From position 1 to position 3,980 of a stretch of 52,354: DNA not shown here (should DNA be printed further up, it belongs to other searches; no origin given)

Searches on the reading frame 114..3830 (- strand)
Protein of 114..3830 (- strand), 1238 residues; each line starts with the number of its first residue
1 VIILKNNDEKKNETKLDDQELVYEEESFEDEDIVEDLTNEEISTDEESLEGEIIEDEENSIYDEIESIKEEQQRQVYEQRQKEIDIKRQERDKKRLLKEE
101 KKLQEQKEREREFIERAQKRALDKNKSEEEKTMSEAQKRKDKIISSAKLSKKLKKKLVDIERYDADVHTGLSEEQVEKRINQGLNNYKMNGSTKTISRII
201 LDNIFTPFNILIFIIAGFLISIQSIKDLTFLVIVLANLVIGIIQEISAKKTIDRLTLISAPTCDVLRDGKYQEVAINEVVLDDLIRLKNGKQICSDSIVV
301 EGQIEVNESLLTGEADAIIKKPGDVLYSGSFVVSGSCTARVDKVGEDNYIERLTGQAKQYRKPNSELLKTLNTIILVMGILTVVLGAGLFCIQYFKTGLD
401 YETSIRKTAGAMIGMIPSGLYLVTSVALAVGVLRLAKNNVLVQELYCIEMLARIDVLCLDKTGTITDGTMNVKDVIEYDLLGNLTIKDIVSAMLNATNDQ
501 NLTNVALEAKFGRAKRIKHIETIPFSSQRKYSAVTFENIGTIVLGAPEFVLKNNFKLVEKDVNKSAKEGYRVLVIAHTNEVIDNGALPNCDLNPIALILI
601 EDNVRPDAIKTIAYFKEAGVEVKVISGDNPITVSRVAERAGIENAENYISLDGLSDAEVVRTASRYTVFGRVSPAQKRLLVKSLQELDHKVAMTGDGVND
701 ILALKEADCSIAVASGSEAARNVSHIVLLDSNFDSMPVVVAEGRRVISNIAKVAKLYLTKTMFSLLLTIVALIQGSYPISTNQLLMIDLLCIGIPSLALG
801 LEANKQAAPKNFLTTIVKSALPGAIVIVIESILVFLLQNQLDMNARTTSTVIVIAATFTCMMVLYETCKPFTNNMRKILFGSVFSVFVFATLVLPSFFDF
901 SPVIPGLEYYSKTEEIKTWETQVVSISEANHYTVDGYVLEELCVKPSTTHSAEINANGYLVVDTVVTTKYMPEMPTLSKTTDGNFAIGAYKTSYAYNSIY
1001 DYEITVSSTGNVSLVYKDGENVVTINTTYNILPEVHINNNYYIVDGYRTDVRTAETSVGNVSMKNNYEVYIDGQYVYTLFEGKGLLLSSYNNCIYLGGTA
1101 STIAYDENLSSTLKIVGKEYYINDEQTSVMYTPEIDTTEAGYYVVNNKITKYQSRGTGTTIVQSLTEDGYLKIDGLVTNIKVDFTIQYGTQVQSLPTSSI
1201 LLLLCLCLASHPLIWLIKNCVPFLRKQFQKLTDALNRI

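Call 84: search_protein_families(library=pfam, proteins=[window:114-3830:-], max_evalue=0.00001)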
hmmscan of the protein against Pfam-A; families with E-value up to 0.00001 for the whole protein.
window:114-3830:- (1238 aa): 2 families
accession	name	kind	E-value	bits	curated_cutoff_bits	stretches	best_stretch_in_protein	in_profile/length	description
PF00122.25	E1-E2_ATPase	-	1e-43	149.4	28.1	1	259-438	3-181/181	E1-E2 ATPase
PF00702.32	Hydrolase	-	1.8e-23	84.4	26.4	1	454-708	1-191/191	haloacid dehalogenase-like hydrolase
